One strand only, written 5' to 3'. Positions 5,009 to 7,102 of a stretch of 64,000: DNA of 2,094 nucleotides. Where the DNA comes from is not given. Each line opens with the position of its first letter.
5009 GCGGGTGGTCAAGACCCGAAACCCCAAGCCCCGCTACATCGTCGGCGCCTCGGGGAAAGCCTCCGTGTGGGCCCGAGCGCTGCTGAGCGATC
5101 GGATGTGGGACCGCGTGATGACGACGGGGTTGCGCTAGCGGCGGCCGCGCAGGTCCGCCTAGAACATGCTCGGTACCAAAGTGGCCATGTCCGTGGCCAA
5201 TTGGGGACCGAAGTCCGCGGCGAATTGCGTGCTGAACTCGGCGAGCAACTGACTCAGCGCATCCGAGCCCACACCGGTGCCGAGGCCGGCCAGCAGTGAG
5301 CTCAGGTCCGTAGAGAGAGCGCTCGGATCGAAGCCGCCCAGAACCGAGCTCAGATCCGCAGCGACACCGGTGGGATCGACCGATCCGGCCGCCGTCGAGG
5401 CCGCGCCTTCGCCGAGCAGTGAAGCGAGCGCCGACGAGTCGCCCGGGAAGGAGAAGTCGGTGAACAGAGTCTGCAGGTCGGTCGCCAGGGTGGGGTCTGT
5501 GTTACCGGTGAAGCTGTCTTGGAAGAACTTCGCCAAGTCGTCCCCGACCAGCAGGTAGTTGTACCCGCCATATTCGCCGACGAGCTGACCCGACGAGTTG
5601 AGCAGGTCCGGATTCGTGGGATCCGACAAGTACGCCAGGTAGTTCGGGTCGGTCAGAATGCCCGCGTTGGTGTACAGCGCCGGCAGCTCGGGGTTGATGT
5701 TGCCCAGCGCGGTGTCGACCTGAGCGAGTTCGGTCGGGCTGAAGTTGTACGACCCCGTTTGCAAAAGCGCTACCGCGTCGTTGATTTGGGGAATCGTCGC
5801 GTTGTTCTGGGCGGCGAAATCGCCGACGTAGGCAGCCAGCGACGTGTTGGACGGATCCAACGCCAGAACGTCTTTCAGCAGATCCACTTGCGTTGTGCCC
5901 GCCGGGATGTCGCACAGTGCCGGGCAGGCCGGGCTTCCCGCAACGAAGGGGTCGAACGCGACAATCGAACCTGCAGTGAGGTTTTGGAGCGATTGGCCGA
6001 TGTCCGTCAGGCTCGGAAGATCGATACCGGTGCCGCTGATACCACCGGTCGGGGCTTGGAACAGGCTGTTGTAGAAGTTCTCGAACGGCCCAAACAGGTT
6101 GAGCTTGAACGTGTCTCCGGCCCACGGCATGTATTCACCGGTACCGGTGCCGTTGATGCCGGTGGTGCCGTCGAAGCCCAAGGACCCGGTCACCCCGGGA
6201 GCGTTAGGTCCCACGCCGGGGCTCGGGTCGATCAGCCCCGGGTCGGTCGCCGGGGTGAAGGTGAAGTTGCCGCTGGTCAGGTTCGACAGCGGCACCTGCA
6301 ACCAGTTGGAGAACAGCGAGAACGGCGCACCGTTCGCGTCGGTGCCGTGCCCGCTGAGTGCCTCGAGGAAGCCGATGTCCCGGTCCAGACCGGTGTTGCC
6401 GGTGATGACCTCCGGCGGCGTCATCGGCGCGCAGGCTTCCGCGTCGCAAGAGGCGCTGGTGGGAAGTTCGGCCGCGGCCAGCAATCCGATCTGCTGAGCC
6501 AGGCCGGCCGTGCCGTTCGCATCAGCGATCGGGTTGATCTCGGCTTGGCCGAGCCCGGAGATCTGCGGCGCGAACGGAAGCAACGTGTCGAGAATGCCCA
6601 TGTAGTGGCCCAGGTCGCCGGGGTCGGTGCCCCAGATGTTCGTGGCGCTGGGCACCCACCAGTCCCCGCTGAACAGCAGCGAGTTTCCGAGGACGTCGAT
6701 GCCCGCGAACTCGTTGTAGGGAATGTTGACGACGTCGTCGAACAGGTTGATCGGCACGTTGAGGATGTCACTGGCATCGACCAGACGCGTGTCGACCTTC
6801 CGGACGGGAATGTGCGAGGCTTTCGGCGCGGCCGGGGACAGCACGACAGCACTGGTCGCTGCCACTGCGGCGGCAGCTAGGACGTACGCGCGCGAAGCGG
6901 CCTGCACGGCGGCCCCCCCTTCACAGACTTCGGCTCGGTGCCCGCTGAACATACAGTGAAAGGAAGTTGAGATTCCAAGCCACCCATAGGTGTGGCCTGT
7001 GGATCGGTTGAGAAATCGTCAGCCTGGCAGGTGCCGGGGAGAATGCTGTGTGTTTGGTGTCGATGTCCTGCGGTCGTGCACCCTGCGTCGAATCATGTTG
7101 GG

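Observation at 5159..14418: Five tandem paralogs of an unassigned exported, acidic, Lys/Arg-poor protein family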

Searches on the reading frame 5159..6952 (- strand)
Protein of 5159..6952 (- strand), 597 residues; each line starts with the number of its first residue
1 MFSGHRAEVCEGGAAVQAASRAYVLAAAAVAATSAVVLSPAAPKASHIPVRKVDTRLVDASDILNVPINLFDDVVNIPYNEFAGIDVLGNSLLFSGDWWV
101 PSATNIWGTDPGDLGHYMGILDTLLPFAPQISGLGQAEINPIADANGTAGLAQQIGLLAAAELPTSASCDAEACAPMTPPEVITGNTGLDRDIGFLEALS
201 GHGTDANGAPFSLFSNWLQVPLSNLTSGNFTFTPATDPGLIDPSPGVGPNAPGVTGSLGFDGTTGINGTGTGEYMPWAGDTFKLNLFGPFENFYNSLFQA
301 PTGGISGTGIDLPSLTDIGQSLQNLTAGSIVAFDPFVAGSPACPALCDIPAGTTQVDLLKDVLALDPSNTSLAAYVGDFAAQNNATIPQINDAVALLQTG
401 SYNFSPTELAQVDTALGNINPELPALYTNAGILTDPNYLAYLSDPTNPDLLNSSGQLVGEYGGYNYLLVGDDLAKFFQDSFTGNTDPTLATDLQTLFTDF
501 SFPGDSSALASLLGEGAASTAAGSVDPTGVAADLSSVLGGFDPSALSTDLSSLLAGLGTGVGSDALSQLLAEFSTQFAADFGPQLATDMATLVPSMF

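Call 4: search_protein_families(library=pfam, proteins=[window:5159-6952:-], max_evalue=1)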
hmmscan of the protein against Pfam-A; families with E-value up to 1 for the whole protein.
window:5159-6952:- (597 aa): 1 family
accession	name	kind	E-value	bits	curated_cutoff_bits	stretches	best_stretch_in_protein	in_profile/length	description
PF05942.16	PaREP1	-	0.25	11.7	24.4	1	8-48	15-55/115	Archaeal PaREP1/PaREP8 family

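Call 5: search_protein_families(library=ncbifam, proteins=[window:5159-6952:-], max_evalue=1)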
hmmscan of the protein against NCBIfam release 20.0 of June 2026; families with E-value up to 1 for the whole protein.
window:5159-6952:- (597 aa): 0 families

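Call 7: search_solved_structures(query=A1, max_evalue=10)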
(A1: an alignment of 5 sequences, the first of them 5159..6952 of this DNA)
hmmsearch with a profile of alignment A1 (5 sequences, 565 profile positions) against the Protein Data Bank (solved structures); distinct sequences matched with E-value up to 10: 0.

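Call 31: search_protein_representatives(alignment_id=A1)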
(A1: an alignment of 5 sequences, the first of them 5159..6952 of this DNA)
Query: 5 sequences, 565 profile positions. Proteins with E-value up to 0.001 (for the whole library): 418; up to 1e-10: 332; up to 1e-30: 153. The best 150 are listed.
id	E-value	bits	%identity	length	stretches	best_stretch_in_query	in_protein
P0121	4.1e-211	719.1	-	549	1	7-565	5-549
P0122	1.9e-188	644.3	-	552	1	4-555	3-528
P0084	5.4e-179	613.1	-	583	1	1-559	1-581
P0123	1.8e-155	535.4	-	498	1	3-462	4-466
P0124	3.7e-127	442.0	-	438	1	4-416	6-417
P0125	5.7e-121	421.5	-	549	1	5-455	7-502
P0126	2.3e-117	409.6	-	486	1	6-458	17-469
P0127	2.7e-117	409.4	-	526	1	1-459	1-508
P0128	2.3e-116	406.3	-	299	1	1-306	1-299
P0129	1.1e-112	394.1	-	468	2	1-386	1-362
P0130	2.2e-111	389.9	-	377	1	25-295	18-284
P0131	2.4e-108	379.8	-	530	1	3-560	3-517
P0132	3.6e-106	372.7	-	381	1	1-377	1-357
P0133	2.0e-101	357.0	-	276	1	287-565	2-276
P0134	2.4e-101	356.7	-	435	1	168-432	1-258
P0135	5.6e-101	355.5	-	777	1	1-489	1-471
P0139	3.2e-96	339.8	-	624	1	9-379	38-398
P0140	6.8e-95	335.4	-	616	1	6-417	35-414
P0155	8.0e-86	305.5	-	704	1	23-419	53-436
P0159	6.0e-82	292.7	-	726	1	15-420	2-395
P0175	4.7e-73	263.3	-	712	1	9-430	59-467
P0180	8.7e-68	246.0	-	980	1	4-387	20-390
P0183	9.1e-65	236.0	-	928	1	10-379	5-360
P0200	2.4e-51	191.7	-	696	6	2-151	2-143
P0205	7.5e-50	186.7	-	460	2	14-170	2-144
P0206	9.5e-50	186.4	-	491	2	1-153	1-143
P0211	4.6e-48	180.9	-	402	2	46-154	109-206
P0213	1.2e-47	179.5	-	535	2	1-160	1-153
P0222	1.2e-42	162.9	-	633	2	45-153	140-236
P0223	3.9e-42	161.3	-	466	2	1-138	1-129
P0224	4.2e-42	161.2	-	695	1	9-364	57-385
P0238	5.0e-38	147.7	-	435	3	1-150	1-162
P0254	2.1e-34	135.7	-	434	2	8-172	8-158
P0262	4.1e-32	128.2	-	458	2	3-151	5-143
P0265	7.8e-32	127.3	-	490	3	1-150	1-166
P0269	5.0e-31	124.6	-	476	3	3-149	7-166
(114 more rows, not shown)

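Call 33: search_protein_families(library=pfam, proteins=[P0135, P0180, P0183, P0159, P0175, P0155, P0200, P0224, P0222, P0211], max_evalue=0.01)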
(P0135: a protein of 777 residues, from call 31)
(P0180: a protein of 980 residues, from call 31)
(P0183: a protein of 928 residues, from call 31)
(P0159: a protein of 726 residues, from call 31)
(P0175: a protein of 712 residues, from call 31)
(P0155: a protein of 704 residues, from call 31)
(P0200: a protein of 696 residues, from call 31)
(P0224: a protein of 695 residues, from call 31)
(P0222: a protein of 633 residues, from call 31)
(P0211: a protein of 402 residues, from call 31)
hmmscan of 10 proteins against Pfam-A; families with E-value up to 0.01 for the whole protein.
P0135 (777 aa): 0 families

P0180 (980 aa): 1 family
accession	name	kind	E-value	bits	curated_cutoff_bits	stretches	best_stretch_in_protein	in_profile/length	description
PF08237.17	PE-PPE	-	1.1e-28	100.7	21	1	506-689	44-228/228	PE-PPE domain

P0183 (928 aa): 1 family
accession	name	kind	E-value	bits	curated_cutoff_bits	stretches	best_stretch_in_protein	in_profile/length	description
PF08237.17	PE-PPE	-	3.7e-25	89.2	21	1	483-661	36-227/228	PE-PPE domain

P0159 (726 aa): 0 families

P0175 (712 aa): 1 family
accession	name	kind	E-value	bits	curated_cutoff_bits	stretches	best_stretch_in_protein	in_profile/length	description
PF08237.17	PE-PPE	-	4e-05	23.6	21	1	533-595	34-104/228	PE-PPE domain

P0155 (704 aa): 0 families

P0200 (696 aa): 0 families

P0224 (695 aa): 0 families

P0222 (633 aa): 0 families

P0211 (402 aa): 0 families
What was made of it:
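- In the fusions, both halves could be catalytic (call 33).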

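Call 35: list_cluster_members(proteins=[P0180, P0183, P0175, P0135, P0159, P0200, P0155, P0018, P0050, P0224])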
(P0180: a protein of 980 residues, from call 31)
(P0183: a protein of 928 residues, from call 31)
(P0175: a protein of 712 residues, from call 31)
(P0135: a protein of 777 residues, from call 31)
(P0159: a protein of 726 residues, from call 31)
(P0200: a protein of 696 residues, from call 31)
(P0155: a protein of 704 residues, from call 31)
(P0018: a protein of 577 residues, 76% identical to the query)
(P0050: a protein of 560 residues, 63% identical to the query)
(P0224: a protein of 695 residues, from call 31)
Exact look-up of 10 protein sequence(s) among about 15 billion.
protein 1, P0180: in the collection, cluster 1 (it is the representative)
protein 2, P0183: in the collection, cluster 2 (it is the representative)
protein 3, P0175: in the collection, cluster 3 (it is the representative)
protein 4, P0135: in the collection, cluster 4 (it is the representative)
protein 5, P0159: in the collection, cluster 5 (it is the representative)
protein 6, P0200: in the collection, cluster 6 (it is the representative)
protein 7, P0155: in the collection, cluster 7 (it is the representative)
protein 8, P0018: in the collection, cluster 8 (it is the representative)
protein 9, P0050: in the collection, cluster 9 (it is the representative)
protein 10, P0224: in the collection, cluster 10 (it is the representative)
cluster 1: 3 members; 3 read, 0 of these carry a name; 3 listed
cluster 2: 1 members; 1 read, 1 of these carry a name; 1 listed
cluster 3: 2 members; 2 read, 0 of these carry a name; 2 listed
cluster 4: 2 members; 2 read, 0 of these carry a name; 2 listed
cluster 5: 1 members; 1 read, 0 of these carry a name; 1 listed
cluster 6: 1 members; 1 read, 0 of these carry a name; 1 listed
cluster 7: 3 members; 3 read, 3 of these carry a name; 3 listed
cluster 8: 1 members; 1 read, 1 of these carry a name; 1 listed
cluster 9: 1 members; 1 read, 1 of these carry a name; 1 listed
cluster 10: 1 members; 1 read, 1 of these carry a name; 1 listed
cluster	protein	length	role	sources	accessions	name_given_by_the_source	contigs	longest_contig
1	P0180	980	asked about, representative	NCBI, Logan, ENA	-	-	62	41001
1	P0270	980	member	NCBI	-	-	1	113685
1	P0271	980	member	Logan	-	-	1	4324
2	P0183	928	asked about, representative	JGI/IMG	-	PE-PPE domain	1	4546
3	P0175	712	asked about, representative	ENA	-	-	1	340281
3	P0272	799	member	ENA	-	-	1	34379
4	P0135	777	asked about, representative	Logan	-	-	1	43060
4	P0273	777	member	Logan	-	-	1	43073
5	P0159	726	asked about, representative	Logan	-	-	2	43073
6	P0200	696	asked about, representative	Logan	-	-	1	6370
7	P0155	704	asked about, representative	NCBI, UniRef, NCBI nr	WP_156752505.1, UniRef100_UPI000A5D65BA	hypothetical protein [Mycobacterium sp. ACS1612] | hypothetical protein n=1 Tax=Mycobacterium sp. ACS1612 TaxID=1834117 RepID=UPI000A5D65BA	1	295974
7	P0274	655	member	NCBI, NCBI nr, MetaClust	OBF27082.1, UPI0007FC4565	hypothetical protein A5724_03250 [Mycobacterium sp. ACS1612] | status=active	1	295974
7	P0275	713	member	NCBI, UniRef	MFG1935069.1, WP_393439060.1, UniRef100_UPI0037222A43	hypothetical protein ACGFK1_31160 [Mycobacterium sp. NPDC048908] | hypothetical protein n=1 Tax=Mycobacterium sp. NPDC048908 TaxID=3364292 ...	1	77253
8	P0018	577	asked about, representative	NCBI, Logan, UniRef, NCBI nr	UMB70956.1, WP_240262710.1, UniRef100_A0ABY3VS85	hypothetical protein [Mycobacterium paraterrae] | PE-PPE domain-containing protein n=1 Tax=Mycobacterium paraterrae TaxID=577492 ...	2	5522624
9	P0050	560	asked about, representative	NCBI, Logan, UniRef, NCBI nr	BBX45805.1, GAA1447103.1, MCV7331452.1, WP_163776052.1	hypothetical protein GCM10009641_72180 [Mycobacterium cookii] | PE-PPE domain-containing protein n=1 Tax=Mycobacterium cookii TaxID=1775 ... | hypothetical protein [Mycobacterium cookii]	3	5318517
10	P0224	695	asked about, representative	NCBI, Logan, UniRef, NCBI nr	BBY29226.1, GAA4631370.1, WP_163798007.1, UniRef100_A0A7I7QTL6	hypothetical protein [Mycolicibacterium sediminis] | PE-PPE domain-containing protein n=1 Tax=Mycolicibacterium sediminis TaxID=1286180 ...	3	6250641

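Call 46: find_encoding_contigs(protein=P0180, flank=8000, max_places=3)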
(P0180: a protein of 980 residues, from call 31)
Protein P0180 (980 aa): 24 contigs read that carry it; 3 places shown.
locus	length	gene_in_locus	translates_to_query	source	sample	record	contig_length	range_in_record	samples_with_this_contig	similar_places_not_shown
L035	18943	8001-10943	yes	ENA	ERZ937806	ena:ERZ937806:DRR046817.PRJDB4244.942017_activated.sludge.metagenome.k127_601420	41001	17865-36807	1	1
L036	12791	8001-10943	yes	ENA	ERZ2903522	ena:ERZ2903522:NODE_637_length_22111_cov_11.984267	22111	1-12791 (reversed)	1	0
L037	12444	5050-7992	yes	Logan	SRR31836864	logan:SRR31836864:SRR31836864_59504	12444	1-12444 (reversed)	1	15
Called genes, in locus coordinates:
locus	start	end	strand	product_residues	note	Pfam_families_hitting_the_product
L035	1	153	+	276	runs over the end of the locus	PF00106:adh_short, PF08659:KR, PF13561:adh_short_C2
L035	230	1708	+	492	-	PF00743:FMO-like, PF01266:DAO (faint), PF07992:Pyr_redox_2, PF13450:NAD_binding_8, PF13454:NAD_binding_9 (faint), PF13738:Pyr_redox_3, PF13434:Lys_Orn_oxgnase (weak)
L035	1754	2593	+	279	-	PF00106:adh_short, PF08659:KR, PF13561:adh_short_C2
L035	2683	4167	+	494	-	PF00743:FMO-like, PF00890:FAD_binding_2 (weak), PF01134:GIDA (faint), PF01266:DAO (weak), PF07992:Pyr_redox_2, PF13450:NAD_binding_8, PF13738:Pyr_redox_3, PF13434:Lys_Orn_oxgnase (weak), +2 more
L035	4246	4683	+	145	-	PF05423:Mycobact_memb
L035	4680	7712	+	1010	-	PF03176:MMPL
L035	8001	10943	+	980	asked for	PF08237:PE-PPE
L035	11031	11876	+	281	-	PF04072:LCM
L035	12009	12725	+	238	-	PF08237:PE-PPE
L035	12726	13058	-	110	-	PF02656:DUF202 (weak)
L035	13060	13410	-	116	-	PF02656:DUF202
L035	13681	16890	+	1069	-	PF00133:tRNA-synt_1, PF09334:tRNA-synt_1g (weak), PF08264:Anticodon_1, PF19302:DUF5915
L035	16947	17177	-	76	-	PF13275:S4_2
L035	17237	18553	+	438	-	PF00817:IMS, PF11798:IMS_HHH (weak), PF21999:IMS_HHH_1 (weak), PF11799:IMS_C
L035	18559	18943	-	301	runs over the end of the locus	PF00710:Asparaginase, PF17763:Asparaginase_C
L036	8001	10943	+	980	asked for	PF08237:PE-PPE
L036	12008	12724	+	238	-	PF08237:PE-PPE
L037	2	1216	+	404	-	?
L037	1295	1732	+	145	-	PF05423:Mycobact_memb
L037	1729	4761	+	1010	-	PF03176:MMPL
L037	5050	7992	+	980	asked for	PF08237:PE-PPE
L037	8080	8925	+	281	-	PF04072:LCM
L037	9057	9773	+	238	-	PF08237:PE-PPE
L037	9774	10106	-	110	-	PF02656:DUF202 (weak)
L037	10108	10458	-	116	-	PF02656:DUF202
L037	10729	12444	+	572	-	?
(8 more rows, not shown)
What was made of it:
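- P0180 lies directly after mmpS-mmpL and before an LCM gene and a second PE-PPE gene (call 46).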

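Call 47: find_encoding_contigs(protein=P0224, flank=10000, max_places=1)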
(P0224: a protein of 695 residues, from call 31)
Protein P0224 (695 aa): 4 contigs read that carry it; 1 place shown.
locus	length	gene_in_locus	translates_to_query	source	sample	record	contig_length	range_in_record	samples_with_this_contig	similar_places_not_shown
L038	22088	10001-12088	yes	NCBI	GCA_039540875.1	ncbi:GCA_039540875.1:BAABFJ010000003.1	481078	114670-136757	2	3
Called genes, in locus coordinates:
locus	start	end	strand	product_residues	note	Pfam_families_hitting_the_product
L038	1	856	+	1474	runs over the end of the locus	PF00109:ketoacyl-synt, PF02801:Ketoacyl-synt_C, PF16197:KAsynt_C_assoc, PF22621:CurL-like_PKS_C (weak), PF00698:Acyl_transf_1, PF00550:PP-binding, PF00668:Condensation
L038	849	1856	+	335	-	PF00005:ABC_tran, PF13304:AAA_21 (faint)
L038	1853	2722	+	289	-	PF12698:ABC2_membrane_3, PF01061:ABC2_membrane (weak)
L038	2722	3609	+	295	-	PF01061:ABC2_membrane, PF12698:ABC2_membrane_3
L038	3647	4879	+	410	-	PF16911:PapA_C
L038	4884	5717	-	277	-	PF04072:LCM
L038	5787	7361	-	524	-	PF08237:PE-PPE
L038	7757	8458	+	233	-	-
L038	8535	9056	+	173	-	PF10698:DUF2505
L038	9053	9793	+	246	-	PF00881:Nitroreductase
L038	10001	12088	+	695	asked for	-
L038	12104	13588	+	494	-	PF00070:Pyr_redox (faint), PF00743:FMO-like, PF01266:DAO (weak), PF07992:Pyr_redox_2, PF13450:NAD_binding_8, PF13454:NAD_binding_9 (faint), PF13738:Pyr_redox_3, PF13434:Lys_Orn_oxgnase (weak)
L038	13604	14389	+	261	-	PF00561:Abhydrolase_1, PF12146:Hydrolase_4, PF12697:Abhydrolase_6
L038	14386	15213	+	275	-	PF00106:adh_short, PF01370:Epimerase, PF08659:KR, PF13561:adh_short_C2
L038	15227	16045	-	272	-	PF01209:Ubie_methyltran, PF13489:Methyltransf_23, PF13847:Methyltransf_31, PF08241:Methyltransf_11, PF08242:Methyltransf_12, PF13649:Methyltransf_25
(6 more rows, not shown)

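Call 48: find_encoding_contigs(protein=P0155, flank=10000, max_places=1)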
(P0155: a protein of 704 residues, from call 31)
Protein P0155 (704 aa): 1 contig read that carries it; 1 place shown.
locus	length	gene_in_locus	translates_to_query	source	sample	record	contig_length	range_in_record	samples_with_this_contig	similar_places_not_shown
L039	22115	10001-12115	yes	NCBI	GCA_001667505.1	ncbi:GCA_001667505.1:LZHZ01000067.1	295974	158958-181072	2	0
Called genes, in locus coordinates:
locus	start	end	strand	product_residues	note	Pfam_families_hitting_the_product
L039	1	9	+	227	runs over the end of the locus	-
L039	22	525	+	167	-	PF10698:DUF2505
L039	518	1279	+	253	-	PF00881:Nitroreductase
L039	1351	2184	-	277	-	PF00106:adh_short, PF01370:Epimerase (weak), PF08659:KR, PF13561:adh_short_C2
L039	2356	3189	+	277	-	PF00561:Abhydrolase_1, PF12146:Hydrolase_4, PF12697:Abhydrolase_6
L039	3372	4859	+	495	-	PF00743:FMO-like, PF01266:DAO (weak), PF07992:Pyr_redox_2, PF13450:NAD_binding_8, PF13738:Pyr_redox_3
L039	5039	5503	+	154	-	PF05423:Mycobact_memb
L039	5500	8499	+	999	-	PF03176:MMPL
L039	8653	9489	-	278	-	PF13489:Methyltransf_23, PF01209:Ubie_methyltran, PF13847:Methyltransf_31, PF08241:Methyltransf_11, PF08242:Methyltransf_12, PF13649:Methyltransf_25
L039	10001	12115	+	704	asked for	-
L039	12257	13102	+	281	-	PF04072:LCM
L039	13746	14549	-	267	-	PF13489:Methyltransf_23, PF01209:Ubie_methyltran, PF13847:Methyltransf_31, PF08241:Methyltransf_11, PF08242:Methyltransf_12, PF13649:Methyltransf_25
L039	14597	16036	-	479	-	PF00067:p450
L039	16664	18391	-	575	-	PF00128:Alpha-amylase, PF11941:DUF3459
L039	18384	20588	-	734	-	PF00128:Alpha-amylase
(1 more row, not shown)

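Call 60: find_encoding_contigs(protein=P0139, flank=10000, max_places=1)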
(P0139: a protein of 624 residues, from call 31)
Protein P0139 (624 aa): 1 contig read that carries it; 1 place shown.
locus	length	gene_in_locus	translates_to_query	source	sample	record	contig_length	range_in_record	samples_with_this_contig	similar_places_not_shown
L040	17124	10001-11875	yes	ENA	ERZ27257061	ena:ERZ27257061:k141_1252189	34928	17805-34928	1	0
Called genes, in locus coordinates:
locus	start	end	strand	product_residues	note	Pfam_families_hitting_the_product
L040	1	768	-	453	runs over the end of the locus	PF00067:p450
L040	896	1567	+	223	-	PF05423:Mycobact_memb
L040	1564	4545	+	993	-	PF03176:MMPL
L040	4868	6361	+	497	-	PF00743:FMO-like, PF01266:DAO (weak), PF07992:Pyr_redox_2, PF12831:FAD_oxidored (weak), PF13434:Lys_Orn_oxgnase (faint), PF13450:NAD_binding_8, PF13738:Pyr_redox_3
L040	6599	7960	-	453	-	PF00067:p450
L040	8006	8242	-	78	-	-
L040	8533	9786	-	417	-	PF01209:Ubie_methyltran, PF13489:Methyltransf_23, PF08241:Methyltransf_11, PF08242:Methyltransf_12, PF13649:Methyltransf_25, PF13847:Methyltransf_31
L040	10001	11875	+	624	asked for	-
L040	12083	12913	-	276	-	PF04072:LCM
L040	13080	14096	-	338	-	PF01209:Ubie_methyltran, PF03141:Methyltransf_29 (weak), PF13489:Methyltransf_23, PF13847:Methyltransf_31, PF08241:Methyltransf_11, PF08242:Methyltransf_12, PF13649:Methyltransf_25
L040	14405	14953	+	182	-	-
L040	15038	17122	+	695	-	?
